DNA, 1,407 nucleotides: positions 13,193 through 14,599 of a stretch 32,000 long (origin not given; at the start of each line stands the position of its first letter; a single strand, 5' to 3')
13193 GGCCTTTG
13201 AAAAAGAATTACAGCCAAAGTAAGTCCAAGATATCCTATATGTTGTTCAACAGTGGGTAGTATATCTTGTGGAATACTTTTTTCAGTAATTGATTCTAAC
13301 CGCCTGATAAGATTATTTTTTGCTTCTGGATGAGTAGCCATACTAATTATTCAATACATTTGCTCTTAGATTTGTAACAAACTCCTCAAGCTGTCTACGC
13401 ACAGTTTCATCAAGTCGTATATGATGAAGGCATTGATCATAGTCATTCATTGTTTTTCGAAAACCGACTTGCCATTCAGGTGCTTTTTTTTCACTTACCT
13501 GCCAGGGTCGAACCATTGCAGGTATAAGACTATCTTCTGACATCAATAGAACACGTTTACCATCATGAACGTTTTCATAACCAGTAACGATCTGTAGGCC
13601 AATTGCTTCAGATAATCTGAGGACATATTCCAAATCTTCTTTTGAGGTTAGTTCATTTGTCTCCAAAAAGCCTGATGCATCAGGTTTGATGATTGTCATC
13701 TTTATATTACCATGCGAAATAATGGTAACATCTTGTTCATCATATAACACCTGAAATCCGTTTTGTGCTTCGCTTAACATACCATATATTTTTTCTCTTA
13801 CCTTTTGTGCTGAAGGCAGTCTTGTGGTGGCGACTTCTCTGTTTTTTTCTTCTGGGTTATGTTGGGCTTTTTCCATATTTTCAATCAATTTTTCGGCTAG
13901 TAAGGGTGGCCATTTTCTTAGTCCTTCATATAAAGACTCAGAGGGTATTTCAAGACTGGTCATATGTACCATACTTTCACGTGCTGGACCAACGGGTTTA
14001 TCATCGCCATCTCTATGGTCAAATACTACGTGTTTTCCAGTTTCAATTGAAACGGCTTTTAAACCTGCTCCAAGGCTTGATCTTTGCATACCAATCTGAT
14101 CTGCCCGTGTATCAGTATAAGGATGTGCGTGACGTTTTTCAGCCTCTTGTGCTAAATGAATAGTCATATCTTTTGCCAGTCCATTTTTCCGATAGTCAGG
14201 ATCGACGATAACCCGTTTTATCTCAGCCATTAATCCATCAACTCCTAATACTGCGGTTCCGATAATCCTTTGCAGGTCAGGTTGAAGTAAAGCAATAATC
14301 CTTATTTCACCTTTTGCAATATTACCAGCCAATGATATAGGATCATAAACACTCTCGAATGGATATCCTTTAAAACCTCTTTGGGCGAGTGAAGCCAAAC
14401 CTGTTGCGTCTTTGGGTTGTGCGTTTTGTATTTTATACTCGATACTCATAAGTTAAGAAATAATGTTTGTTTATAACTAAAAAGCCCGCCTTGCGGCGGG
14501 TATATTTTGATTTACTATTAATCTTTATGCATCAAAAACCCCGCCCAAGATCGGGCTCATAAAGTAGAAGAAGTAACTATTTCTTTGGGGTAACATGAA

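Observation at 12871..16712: Candidate uncharacterised amidoligase system: enlarged GCS2-type ligase + GNAT fusion + sigma-r4-like HTH (M20 deacylase adjacent)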

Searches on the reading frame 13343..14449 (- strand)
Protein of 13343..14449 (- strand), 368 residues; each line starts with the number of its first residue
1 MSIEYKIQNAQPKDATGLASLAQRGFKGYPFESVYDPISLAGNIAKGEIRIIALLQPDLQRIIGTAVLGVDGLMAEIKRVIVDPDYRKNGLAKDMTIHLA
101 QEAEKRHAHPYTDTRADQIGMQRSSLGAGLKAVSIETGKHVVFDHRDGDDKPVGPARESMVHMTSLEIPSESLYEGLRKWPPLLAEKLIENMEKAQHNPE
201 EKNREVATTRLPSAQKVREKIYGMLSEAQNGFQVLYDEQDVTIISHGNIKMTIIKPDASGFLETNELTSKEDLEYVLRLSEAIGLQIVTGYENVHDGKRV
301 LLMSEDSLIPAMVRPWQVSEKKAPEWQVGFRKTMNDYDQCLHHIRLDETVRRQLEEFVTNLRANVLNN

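Call 3: search_protein_families(library=pfam, proteins=[window:13343-14449:-], max_evalue=1)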
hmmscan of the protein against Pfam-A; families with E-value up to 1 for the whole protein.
window:13343-14449:- (368 aa): 4 families
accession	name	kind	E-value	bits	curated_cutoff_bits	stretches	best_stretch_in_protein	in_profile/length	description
PF00583.31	Acetyltransf_1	-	1.7e-06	28.7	20.7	1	60-120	42-106/116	Acetyltransferase (GNAT) family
PF13673.13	Acetyltransf_10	-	3.9e-05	24.1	23.6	1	32-109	14-86/128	Acetyltransferase (GNAT) domain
PF13508.13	Acetyltransf_7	-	6.1e-05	23.8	27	1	60-106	12-59/84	Acetyltransferase (GNAT) domain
PF13527.13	Acetyltransf_9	-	0.021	15.2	25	1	67-107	65-105/127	Acetyltransferase (GNAT) domain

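Call 4: search_protein_families(library=ncbifam, proteins=[window:13343-14449:-], max_evalue=1)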
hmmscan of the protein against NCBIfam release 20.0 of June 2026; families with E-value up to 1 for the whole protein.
window:13343-14449:- (368 aa): 6 families
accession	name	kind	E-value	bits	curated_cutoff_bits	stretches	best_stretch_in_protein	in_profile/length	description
TIGR03827.1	GNAT_ablB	equivalog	1.2e-07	31.5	205.1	1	4-122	115-232/266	putative beta-lysine N-acetyltransferase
TIGR01575.1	rimI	equivalog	0.011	15.9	86.4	1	60-108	41-89/132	ribosomal protein S18-alanine N-acetyltransferase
NF005840.0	PRK07757.1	equivalog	0.011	15.7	154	1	49-105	41-97/153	N-acetyltransferase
NF040501.1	resist_ArsN2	equivalog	0.017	14.7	125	1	58-109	32-83/133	arsenic resistance N-acetyltransferase ArsN2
NF002959.0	PRK03624.1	equivalog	0.02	14.6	124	1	60-103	58-101/147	GNAT family acetyltransferase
TIGR03448.1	mycothiol_MshD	equivalog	0.079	12.3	163.1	1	58-105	53-102/294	mycothiol synthase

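Call 15: find_homologous_proteins(query=window:13343-14449:-)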
Query window:13343-14449:- (368 aa): 39 proteins with E <= 0.001 among 4748 candidates.
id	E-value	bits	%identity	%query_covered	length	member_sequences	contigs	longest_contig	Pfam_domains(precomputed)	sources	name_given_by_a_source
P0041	5.8e-236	800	99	98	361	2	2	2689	PF00583.32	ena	-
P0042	5.6e-151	521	64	99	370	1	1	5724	PF13508.14,PF00583.32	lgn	-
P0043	3.5e-150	518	64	99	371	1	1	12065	PF13673.14,PF13508.14,PF00583.32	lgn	-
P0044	3.7e-148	511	63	99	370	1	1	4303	PF13508.14,PF00583.32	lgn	-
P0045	1.2e-146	506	63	99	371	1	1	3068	PF13508.14,PF00583.32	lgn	-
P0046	1.5e-143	496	61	99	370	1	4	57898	PF00583.32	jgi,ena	jgi:hypothetical protein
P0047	1.9e-120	420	53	99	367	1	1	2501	PF13673.14,PF13508.14,PF00583.32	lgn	-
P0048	1.6e-99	351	49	99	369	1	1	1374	PF00583.32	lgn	-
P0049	1.3e-98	348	45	99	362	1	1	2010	-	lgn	-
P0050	1.4e-89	319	60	63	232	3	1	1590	-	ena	-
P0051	1.6e-79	286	43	98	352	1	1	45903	PF12746.14,PF00583.32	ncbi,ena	-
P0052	2.3e-78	282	43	98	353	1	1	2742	PF12746.14,PF00583.32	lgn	-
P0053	8.5e-78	280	43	98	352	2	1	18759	PF12746.14,PF00583.32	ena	-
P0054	1.5e-77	279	44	96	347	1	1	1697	PF13673.14,PF13508.14,PF00583.32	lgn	-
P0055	6.8e-76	274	42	98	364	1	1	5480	PF00583.32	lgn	-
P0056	1.5e-75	273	41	99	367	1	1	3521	PF00583.32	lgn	-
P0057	2.7e-75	272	44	99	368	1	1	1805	PF00583.32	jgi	jgi:hypothetical protein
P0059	7.0e-74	267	42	98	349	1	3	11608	PF13508.14,PF00583.32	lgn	-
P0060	1.7e-73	266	42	98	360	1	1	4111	PF13673.14,PF13508.14,PF00583.32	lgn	-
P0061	2.0e-73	266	41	98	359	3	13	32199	PF00583.32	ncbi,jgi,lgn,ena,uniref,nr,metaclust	ncbi:MAG: hypothetical protein UU16_C0045G0004 [Candidatus Woesebacteria bacterium GW2011_GWA2_40_7]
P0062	1.1e-72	263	43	95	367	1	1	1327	PF00583.32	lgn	-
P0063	3.1e-72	262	41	98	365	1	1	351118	PF00583.32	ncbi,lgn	-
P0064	7.4e-70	254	41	98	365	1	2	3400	PF13673.14,PF13508.14,PF00583.32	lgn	-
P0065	9.5e-69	250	42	98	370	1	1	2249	PF13673.14,PF13508.14,PF00583.32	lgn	-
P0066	1.1e-68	250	42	99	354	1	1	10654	PF13673.14,PF13508.14,PF00583.32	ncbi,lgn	-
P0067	1.1e-67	247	41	98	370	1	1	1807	PF13673.14,PF00583.32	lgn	-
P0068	2.1e-67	246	40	98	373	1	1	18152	PF13673.14,PF00583.32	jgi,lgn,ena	-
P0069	5.8e-67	244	40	99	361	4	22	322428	-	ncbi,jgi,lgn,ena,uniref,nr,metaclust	ncbi:hypothetical protein A2313_00525 [Candidatus Roizmanbacteria bacterium RIFOXYB2_FULL_41_10]|uni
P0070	5.9e-67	244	42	96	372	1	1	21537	PF13673.14,PF00583.32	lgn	-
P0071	1.5e-64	236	37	96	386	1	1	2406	PF00583.32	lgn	-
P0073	4.3e-63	232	43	95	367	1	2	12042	PF00583.32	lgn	-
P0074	1.8e-62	230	40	98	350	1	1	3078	PF13673.14,PF13508.14,PF00583.32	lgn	-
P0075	4.6e-62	228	37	97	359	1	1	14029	PF13673.14,PF13508.14,PF00583.32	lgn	-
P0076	9.2e-61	224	43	78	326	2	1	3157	PF13673.14,PF00583.32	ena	-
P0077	2.5e-60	223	40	98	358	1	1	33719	PF13673.14,PF00583.32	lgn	-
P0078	5.0e-60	222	37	96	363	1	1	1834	PF13508.14,PF00583.32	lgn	-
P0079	1.3e-54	204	38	99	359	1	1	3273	PF13673.14,PF00583.32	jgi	jgi:GNAT superfamily N-acetyltransferase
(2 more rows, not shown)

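Call 40: find_encoding_contigs(protein=P0043, flank=7000, max_places=1)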
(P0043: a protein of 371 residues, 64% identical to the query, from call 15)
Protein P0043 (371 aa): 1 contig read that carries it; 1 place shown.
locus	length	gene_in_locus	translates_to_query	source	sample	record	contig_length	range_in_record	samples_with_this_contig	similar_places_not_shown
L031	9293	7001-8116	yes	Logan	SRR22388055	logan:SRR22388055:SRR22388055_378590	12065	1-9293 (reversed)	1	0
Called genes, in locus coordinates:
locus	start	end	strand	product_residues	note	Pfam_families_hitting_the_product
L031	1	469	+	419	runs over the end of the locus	PF02403:Seryl_tRNA_N, PF00587:tRNA-synt_2b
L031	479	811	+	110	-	-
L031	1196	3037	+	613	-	-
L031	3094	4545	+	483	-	-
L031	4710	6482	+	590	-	PF04107:GCS2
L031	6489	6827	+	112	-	-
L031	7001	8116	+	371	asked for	PF00583:Acetyltransf_1, PF13673:Acetyltransf_10 (faint), PF13508:Acetyltransf_7 (faint)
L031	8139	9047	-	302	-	-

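Call 41: find_encoding_contigs(protein=P0046, flank=7000, max_places=1)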
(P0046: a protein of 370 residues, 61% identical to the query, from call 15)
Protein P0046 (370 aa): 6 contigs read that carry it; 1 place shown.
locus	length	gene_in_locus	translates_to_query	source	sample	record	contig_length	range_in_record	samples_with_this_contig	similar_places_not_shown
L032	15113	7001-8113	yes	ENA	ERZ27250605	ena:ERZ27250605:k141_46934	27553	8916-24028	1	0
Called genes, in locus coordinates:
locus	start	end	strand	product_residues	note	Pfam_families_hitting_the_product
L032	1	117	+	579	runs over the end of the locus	PF01336:tRNA_anti-codon, PF00152:tRNA-synt_2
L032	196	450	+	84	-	-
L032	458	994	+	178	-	-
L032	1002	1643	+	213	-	PF01725:Ham1p_like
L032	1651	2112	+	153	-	PF02403:Seryl_tRNA_N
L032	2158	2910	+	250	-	PF00587:tRNA-synt_2b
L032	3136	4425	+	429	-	-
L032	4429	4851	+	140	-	-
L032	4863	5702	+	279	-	PF10294:Methyltransf_16 (weak), PF06325:PrmA, PF05175:MTS (weak)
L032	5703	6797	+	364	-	PF01546:Peptidase_M20, PF07687:M20_dimer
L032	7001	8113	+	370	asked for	PF00583:Acetyltransf_1 (weak)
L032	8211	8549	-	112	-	PF01909:NTP_transf_2, PF18765:Polbeta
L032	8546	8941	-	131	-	PF05168:HEPN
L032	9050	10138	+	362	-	PF01546:Peptidase_M20, PF07687:M20_dimer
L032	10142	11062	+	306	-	PF01546:Peptidase_M20, PF07687:M20_dimer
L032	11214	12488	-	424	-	PF00905:Transpeptidase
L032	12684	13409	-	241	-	PF00912:Transgly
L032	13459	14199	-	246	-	PF04203:Sortase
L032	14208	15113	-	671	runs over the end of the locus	-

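Call 42: predict_structure(alignment_id=A3)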
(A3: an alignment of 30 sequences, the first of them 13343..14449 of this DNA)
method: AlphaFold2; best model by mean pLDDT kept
length: 368 residues; sequences in the alignment: 30
mean_pLDDT: 95.3   pTM: 0.91
mean pLDDT of the five models: 95.3, 94.9, 94.2, 90.9, 85.0
residues with pLDDT >= 90: 337; 70-90: 29; 50-70: 2; < 50: 0
segments of 3 or more residues with pLDDT < 50: none
pLDDT, mean of each block of 10 residues (from residue 1): 91 98 92 93 98 94 98 96 95 98 98 94 98 95 88 93 97 98 97 87 93 96 94 95 98 98 96 97 98 97 93 96 97 96 94 97 92
secondary structure, 60 per line:
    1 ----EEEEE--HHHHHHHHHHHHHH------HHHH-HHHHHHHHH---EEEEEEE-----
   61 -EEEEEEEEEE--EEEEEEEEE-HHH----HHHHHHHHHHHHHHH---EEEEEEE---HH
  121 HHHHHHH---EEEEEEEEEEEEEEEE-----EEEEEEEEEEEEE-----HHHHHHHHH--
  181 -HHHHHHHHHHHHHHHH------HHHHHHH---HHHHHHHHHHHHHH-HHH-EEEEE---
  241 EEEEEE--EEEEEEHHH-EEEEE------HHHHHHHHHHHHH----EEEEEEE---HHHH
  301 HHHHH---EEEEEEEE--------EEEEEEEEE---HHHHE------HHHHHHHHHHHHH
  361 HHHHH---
elements in order: E5-9 H12-25 H32-35 H37-45 E49-55 E62-71 E74-82 H91-105 E109-115 H119-127 E131-146 E152-164 H170-178 H182-197 H204-210 H214-227 E233-237 E241-246 E249-254 E259-263 H270-282 E287-293 H297-305 E309-316 E325-333 H337-340 H348-365

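Call 45: fold_search(model_id=the predicted structure, library=pdb)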
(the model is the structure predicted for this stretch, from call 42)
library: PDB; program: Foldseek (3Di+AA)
matches with E <= 10: 1406; with E <= 0.001: 584
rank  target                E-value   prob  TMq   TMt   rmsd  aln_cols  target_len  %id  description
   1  5isv_B                1.2e-07  1.00  0.35  0.77   5.2       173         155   20  Crystal structure of the ribosomal-protein-S18-alanine N-acetyltransferase from Escherichia coli (released 2016-04-13)
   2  9mto_A                1.2e-07  1.00  0.33  0.77   4.3       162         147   14  Crystal structure of acetyltransferase CBU0801 from Coxiella burnetii (released 2025-01-22)
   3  3ddd                  1.4e-07  1.00  0.35  0.45  14.7       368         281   11  Crystal structure of A Putative Acetyltransferase (NP_142035.1) from PYROCOCCUS HORIKOSHII at 2.25 A resolution (released 2008-06-24)
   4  2cnm_A                1.6e-07  1.00  0.35  0.78   4.7       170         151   18  RimI - Ribosomal S18 N-alpha-protein acetyltransferase in complex with a bisubstrate inhibitor (Cterm-Arg-Arg-Phe-Tyr- (released 2007-05-22)
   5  5isv_A                1.7e-07  1.00  0.34  0.75   5.2       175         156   19  Crystal structure of the ribosomal-protein-S18-alanine N-acetyltransferase from Escherichia coli (released 2016-04-13)
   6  2wpw_B                3.7e-07  1.00  0.34  0.37  16.2       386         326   13  Tandem GNAT protein from the clavulanic acid biosynthesis pathway (without AcCoA) (released 2009-12-29)
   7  3igr_A                4.2e-07  1.00  0.35  0.67   3.7       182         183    8  The Crystal Structure of Ribosomal-protein-S5-alanine Acetyltransferase from Vibrio fischeri to 2.0A (released 2009-09-01)
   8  8osp_A                4.2e-07  1.00  0.34  0.67   5.2       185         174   12  GCN5-related N-Acetyltransferase from Lactobacillus curiae (released 2023-07-05)
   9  2jlm_A                4.2e-07  1.00  0.35  0.69   4.7       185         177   12  Structure of a Putative Acetyltransferase (ACIAD1637) from Acinetobacter baylyi ADP1 (released 2009-01-20)
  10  1tiq_B                4.7e-07  1.00  0.34  0.70   5.0       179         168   14  Crystal Structure of an Acetyltransferase (PaiA) in complex with CoA and DTT from Bacillus subtilis, Northeast Structu (released 2004-07-13)
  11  2wpw_C                4.9e-07  1.00  0.35  0.37  15.8       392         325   13  Tandem GNAT protein from the clavulanic acid biosynthesis pathway (without AcCoA) (released 2009-12-29)
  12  1ghe_B                5.5e-07  1.00  0.34  0.68   4.3       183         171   17  CRYSTAL STRUCTURE OF TABTOXIN RESISTANCE PROTEIN COMPLEXED WITH AN ACYL COENZYME A (released 2003-01-14)
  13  4jwp_A                7.6e-07  1.00  0.36  0.74   4.0       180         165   15  Crystal structure of Ribosomal-protein-alanine N-acetyltransferase from Brucella melitensis in complex with Acetyl CoA (released 2013-05-01)
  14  4j3g_A                8.5e-07  1.00  0.36  0.76   4.1       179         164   14  Crystal structure of Ribosomal-protein-alanine N-acetyltransferase from Brucella melitensis (released 2013-03-13)
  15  5ix3                  1.1e-06  1.00  0.35  0.72   3.6       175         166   16  Crystal structure of N-acetyltransferase from Staphylococcus aureus. (released 2017-04-05)
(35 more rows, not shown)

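Call 64: search_protein_families(library=pfam, proteins=[L031:1196-3037:+, L031:3094-4545:+, L032:3136-4425:+, L032:4429-4851:+, L032:4863-5702:+, L031:8139-9047:-], max_evalue=1)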
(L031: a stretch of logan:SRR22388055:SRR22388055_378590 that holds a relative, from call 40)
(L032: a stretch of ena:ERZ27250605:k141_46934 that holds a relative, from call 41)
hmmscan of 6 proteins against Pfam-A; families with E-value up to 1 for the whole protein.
L031:1196-3037:+ (613 aa): 1 family
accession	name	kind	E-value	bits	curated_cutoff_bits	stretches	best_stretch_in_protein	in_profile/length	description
PF12170.13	DNA_pol3_tau_5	-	0.034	14.7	28.8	1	541-605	60-126/142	DNA polymerase III tau subunit V interacting with alpha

L031:3094-4545:+ (483 aa): 2 families
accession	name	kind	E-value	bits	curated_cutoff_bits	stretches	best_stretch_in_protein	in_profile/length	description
PF13646.12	HEAT_2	-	0.11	13.3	27.7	1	102-144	27-66/88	HEAT repeats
PF14559.12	TPR_19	-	0.11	13.3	25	1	204-232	26-54/68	Tetratricopeptide repeat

L032:3136-4425:+ (429 aa): 0 families

L032:4429-4851:+ (140 aa): 0 families

L032:4863-5702:+ (279 aa): 8 families
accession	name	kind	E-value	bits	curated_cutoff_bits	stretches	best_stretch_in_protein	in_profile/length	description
PF06325.19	PrmA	-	7.9e-09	35.9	22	1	44-148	149-240/296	Ribosomal protein L11 methyltransferase (PrmA)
PF05175.20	MTS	-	2.1e-06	27.9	23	1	59-119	31-88/170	Methyltransferase small domain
PF10294.15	Methyltransf_16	-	6.8e-06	26.4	21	1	31-110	19-97/174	Lysine methyltransferase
PF13649.12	Methyltransf_25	-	0.00051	21.1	27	1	64-142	2-73/97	Methyltransferase domain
PF08242.18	Methyltransf_12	-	0.004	18.3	30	1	64-102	1-39/98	Methyltransferase domain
PF13847.12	Methyltransf_31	-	0.02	15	27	1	62-154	6-82/145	Methyltransferase domain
PF13489.12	Methyltransf_23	-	0.025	14.8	27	1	53-112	16-61/164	Methyltransferase domain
PF12847.13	Methyltransf_18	-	0.24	11.8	27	1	60-106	15-61/151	Methyltransferase domain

L031:8139-9047:- (302 aa): 0 families

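Call 65: search_protein_families(library=ncbifam, proteins=[L031:1196-3037:+, L031:3094-4545:+, L032:3136-4425:+, L032:4429-4851:+], max_evalue=1)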
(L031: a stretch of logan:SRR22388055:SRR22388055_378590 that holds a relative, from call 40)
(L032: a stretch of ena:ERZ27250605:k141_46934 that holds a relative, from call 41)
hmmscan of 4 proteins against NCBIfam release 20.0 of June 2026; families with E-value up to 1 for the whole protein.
L031:1196-3037:+ (613 aa): 0 families

L031:3094-4545:+ (483 aa): 0 families

L032:3136-4425:+ (429 aa): 0 families

L032:4429-4851:+ (140 aa): 0 families

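Call 79: find_encoding_contigs(protein=P0069, flank=6000, max_places=1)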
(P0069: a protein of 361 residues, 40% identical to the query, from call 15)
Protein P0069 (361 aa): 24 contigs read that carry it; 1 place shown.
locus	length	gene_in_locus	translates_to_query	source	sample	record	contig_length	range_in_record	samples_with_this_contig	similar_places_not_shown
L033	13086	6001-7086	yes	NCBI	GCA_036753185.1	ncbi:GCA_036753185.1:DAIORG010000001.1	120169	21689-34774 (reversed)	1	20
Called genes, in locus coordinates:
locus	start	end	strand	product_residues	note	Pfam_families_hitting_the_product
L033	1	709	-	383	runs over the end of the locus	PF13439:Glyco_transf_4, PF13579:Glyco_trans_4_4 (weak), PF00534:Glycos_transf_1, PF13692:Glyco_trans_1_4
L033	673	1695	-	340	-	PF01073:3Beta_HSD, PF01370:Epimerase, PF02719:Polysacc_synt_2 (faint), PF04321:RmlD_sub_bind (weak), PF16363:GDP_Man_Dehyd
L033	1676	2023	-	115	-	PF03819:MazG (weak), PF12643:MazG-like (weak)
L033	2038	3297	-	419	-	-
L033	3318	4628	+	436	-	-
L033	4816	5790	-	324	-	PF01370:Epimerase, PF04321:RmlD_sub_bind (weak), PF16363:GDP_Man_Dehyd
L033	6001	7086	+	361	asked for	-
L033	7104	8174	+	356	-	PF01546:Peptidase_M20, PF07687:M20_dimer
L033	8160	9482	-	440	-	PF03065:Glyco_hydro_57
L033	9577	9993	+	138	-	-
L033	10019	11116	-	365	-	PF01950:FBPase_3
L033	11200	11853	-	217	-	-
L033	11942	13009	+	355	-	PF01926:MMR_HSR1, PF02421:FeoB_N (weak), PF06071:YchF-GTPase_C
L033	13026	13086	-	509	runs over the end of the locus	-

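Call 80: find_encoding_contigs(protein=P0063, flank=6000, max_places=1)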
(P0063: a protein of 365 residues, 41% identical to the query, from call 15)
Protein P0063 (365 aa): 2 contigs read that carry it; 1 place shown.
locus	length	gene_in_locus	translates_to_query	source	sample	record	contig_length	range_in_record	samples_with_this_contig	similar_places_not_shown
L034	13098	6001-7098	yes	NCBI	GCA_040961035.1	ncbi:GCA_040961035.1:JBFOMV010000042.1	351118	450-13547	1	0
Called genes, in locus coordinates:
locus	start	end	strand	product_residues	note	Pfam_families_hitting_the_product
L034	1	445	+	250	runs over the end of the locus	-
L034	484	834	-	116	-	PF05635:23S_rRNA_IVP, PF22296:bAvd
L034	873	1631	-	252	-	PF00970:FAD_binding_6, PF00175:NAD_binding_1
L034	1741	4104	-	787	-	PF26449:DUF8128, PF02534:T4SS-DNA_transf (faint), PF01935:DUF87, PF10412:TrwB_AAD_bind (faint)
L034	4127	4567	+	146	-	-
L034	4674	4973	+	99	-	PF00708:Acylphosphatase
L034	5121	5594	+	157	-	-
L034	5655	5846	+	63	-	-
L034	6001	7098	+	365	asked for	PF00583:Acetyltransf_1 (weak)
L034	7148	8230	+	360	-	PF01546:Peptidase_M20, PF07687:M20_dimer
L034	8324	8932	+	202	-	PF00156:Pribosyltran (faint)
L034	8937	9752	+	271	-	PF12666:PrgI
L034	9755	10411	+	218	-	PF26593:TraC-like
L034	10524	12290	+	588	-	PF03135:CagE_TrbE_VirB (faint), PF12846:AAA_10, PF19044:P-loop_TraG, PF01935:DUF87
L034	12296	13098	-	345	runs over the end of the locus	PF23459:S1_RRP5 (faint), PF00575:S1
